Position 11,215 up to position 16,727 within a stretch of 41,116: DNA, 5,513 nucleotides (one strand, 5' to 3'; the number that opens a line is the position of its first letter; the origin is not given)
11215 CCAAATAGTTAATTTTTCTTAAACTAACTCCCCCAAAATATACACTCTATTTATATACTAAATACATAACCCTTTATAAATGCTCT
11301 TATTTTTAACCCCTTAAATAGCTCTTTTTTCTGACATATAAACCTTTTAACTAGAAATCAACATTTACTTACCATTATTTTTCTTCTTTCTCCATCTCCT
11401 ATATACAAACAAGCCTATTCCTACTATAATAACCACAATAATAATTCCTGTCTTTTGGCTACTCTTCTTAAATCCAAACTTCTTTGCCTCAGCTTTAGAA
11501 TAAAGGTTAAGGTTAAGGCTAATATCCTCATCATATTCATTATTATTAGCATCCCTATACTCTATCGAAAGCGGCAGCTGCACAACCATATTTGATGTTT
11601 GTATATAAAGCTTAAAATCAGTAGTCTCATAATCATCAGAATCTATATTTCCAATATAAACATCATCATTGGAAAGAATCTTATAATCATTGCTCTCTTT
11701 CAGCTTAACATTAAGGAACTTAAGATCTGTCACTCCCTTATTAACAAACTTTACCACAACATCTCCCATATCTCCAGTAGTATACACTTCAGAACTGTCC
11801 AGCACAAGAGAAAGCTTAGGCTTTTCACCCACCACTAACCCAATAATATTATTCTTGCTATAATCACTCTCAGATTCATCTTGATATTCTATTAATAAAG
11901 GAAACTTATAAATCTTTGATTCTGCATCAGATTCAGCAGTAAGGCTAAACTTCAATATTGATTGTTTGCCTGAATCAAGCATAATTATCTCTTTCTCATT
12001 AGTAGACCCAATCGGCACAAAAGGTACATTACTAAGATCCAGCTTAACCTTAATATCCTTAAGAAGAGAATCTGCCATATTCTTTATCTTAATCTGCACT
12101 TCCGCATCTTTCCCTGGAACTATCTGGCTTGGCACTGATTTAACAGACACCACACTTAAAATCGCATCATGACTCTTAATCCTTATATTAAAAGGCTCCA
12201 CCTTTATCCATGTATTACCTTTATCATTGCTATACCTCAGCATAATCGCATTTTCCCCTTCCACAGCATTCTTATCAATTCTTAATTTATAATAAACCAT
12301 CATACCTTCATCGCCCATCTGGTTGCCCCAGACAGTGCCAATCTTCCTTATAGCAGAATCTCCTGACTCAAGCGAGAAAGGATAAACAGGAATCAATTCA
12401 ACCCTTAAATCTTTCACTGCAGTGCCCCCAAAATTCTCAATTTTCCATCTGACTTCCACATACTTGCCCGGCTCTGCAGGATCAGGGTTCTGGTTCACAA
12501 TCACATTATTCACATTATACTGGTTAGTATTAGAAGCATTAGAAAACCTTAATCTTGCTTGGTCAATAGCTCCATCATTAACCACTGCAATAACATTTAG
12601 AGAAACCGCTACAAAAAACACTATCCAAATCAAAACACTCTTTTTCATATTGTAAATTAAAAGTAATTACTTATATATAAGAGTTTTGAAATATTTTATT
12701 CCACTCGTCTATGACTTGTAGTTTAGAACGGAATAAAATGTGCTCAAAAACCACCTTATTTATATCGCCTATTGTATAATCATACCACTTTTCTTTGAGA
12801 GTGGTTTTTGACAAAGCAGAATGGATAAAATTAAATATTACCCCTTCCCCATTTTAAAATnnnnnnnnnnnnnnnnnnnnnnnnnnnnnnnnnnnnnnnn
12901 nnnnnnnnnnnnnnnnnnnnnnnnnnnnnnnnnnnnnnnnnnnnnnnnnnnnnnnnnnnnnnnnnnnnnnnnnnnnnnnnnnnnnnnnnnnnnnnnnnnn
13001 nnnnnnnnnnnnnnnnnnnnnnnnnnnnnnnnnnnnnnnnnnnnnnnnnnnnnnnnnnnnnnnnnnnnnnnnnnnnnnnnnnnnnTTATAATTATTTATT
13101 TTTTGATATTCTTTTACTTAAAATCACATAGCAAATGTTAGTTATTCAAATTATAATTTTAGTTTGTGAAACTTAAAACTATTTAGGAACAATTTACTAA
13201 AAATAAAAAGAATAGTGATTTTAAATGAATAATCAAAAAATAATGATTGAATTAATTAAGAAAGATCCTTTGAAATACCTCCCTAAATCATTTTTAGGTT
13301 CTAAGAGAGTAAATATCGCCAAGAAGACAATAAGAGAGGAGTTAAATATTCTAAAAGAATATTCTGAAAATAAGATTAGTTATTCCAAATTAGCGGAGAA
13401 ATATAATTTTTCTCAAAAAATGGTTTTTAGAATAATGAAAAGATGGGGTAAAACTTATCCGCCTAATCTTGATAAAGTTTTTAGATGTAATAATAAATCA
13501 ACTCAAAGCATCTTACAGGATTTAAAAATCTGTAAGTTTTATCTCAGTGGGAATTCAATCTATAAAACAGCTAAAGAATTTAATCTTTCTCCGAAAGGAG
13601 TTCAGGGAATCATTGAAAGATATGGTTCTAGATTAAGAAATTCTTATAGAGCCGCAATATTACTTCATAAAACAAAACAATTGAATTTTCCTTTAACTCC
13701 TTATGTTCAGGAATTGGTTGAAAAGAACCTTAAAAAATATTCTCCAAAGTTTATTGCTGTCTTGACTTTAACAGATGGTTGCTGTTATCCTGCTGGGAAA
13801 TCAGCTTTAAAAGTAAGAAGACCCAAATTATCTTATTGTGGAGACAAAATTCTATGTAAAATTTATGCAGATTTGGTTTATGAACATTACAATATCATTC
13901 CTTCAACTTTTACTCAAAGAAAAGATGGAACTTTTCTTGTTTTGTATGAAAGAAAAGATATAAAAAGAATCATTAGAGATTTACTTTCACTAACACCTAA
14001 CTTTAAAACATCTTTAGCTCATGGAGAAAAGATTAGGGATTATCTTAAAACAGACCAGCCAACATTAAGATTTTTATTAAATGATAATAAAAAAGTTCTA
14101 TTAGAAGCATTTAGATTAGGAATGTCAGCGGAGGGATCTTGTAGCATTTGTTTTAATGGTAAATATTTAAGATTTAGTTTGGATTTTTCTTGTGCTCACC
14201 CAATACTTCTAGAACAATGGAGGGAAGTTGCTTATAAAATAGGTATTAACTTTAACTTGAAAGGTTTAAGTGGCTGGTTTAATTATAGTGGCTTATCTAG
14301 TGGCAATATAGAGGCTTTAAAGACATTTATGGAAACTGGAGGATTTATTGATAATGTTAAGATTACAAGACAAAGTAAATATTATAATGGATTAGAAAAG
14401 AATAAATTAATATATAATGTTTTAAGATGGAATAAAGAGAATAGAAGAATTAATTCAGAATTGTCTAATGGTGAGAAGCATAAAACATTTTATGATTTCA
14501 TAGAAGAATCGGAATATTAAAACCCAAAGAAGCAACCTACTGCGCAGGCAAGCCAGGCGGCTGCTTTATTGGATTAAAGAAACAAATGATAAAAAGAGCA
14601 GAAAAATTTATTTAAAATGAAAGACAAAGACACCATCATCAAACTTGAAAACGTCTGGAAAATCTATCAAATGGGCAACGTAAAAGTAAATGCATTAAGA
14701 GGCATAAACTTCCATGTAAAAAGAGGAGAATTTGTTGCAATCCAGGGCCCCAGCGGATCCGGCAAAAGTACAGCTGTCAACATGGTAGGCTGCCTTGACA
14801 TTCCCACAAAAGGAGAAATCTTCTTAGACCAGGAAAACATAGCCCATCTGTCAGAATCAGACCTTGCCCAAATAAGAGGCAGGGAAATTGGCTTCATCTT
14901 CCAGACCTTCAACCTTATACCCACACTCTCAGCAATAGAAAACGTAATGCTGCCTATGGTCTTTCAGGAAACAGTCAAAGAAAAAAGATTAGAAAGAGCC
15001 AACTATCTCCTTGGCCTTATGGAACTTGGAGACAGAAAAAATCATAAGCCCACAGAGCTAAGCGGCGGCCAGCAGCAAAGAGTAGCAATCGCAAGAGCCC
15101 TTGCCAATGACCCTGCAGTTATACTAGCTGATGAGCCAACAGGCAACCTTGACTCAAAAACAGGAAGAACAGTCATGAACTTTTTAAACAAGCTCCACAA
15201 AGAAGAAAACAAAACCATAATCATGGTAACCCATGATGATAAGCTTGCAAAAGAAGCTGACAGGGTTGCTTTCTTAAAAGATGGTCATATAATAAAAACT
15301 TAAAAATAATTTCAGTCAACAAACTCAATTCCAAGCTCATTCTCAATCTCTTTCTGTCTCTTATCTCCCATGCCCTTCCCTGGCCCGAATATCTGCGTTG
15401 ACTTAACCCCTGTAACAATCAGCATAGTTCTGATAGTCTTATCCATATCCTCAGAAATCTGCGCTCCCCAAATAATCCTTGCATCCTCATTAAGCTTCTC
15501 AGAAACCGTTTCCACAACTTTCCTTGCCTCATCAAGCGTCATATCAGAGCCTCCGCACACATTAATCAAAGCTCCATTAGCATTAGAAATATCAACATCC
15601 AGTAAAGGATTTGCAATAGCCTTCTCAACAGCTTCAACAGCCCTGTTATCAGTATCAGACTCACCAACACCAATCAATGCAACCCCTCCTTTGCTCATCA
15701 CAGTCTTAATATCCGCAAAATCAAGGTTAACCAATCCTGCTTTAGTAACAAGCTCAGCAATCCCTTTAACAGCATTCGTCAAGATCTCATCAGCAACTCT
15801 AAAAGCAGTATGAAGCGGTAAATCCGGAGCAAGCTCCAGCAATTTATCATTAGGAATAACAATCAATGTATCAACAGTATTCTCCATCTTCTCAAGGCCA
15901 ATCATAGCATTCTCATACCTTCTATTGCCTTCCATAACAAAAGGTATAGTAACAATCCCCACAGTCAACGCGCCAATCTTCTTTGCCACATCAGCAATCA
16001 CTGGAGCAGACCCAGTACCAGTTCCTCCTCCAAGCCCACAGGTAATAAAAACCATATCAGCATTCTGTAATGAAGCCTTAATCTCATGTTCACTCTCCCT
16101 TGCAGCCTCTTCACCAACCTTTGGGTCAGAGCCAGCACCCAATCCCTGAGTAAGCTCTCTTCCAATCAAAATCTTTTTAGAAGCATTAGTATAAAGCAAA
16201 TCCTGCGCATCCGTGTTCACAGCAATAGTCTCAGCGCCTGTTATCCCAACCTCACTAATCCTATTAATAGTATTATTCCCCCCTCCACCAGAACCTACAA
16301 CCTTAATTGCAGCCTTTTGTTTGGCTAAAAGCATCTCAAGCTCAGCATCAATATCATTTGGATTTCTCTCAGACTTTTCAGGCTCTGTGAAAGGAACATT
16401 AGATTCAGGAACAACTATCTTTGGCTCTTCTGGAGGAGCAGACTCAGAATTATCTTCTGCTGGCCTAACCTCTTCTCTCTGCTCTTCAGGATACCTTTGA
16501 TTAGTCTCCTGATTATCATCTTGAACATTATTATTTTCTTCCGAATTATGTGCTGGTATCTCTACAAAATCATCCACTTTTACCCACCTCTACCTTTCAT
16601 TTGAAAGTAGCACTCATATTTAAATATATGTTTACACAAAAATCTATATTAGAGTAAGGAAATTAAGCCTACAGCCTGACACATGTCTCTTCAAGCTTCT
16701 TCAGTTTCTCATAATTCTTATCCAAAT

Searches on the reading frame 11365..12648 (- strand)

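Call 59: search_protein_families(library=pfam, proteins=[window:11365-12648:-], max_evalue=0.0001)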
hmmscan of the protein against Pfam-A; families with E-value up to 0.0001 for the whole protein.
window:11365-12648:- (427 aa): 2 families
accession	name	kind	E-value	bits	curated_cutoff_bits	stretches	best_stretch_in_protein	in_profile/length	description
PF07705.17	CARDB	-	6.9e-07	29.9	22.7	0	167-258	6-88/101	CARDB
PF23619.1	Ig_VWA7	-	9.2e-05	23.1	27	0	52-108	6-62/104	VWA7 Ig-like domain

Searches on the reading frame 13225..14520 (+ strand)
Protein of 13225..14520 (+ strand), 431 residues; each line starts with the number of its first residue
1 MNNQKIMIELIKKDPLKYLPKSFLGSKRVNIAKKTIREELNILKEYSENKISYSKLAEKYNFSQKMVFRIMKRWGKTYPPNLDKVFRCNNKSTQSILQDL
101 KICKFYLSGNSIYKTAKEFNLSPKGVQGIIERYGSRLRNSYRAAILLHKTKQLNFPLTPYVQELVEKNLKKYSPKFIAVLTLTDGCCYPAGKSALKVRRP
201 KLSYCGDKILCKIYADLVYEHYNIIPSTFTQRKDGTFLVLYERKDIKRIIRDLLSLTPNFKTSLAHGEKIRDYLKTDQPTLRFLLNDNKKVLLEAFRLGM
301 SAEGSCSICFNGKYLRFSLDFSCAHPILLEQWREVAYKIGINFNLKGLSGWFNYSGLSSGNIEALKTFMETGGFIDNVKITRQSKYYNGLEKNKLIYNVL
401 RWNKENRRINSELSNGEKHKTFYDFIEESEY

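Call 59: search_protein_families(library=pfam, proteins=[window:13225-14520:+], max_evalue=0.0001)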
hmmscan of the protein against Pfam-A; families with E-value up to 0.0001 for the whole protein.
window:13225-14520:+ (431 aa): 1 family
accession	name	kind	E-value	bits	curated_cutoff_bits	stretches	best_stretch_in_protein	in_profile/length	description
PF13518.12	HTH_28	-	6.6e-06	26.5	25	0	101-134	4-37/52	Helix-turn-helix domain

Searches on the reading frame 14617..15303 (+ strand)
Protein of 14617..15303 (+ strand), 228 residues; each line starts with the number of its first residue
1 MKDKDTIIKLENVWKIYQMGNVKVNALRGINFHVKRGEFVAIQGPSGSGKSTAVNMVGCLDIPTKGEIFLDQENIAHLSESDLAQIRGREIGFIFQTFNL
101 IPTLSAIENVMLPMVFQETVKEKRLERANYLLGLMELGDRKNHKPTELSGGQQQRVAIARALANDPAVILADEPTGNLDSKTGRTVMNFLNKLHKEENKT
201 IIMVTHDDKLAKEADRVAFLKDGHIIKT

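Call 59: search_protein_families(library=pfam, proteins=[window:14617-15303:+], max_evalue=0.0001)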
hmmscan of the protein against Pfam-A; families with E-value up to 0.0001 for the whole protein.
window:14617-15303:+ (228 aa): 3 families
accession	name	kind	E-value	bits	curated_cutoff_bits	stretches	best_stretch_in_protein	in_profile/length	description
PF00005.33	ABC_tran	-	4.2e-33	115.3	25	1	27-175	1-136/137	ABC transporter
PF02463.25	SMC_N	-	2.9e-06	27.3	40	0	141-218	130-209/220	RecF/RecN/SMC N terminal domain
PF13304.12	AAA_21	-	3.9e-06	27.6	27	0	127-210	220-302/304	AAA domain, putative AbiEii toxin, Type IV TA system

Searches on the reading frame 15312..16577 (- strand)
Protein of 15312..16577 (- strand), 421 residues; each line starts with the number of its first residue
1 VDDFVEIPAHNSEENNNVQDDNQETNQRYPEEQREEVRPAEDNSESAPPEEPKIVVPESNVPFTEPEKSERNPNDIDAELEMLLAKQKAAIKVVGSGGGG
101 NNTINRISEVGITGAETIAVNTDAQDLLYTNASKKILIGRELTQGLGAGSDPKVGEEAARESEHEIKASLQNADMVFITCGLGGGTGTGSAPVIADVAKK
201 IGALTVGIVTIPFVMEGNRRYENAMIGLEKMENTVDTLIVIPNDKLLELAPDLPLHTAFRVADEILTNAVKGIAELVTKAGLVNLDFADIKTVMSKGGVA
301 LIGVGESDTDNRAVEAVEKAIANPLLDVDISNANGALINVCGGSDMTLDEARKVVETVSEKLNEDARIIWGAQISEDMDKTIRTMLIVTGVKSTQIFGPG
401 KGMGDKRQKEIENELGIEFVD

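Call 59: search_protein_families(library=pfam, proteins=[window:15312-16577:-], max_evalue=0.0001)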
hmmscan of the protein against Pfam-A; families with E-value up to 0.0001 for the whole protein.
window:15312-16577:- (421 aa): 2 families
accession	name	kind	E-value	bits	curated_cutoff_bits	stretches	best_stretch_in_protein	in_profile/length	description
PF00091.31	Tubulin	-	6e-47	160.8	33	1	91-249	2-188/190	Tubulin/FtsZ family, GTPase domain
PF12327.13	FtsZ_C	-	1.5e-34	118.6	27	1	298-392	1-95/95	FtsZ family, C-terminal domain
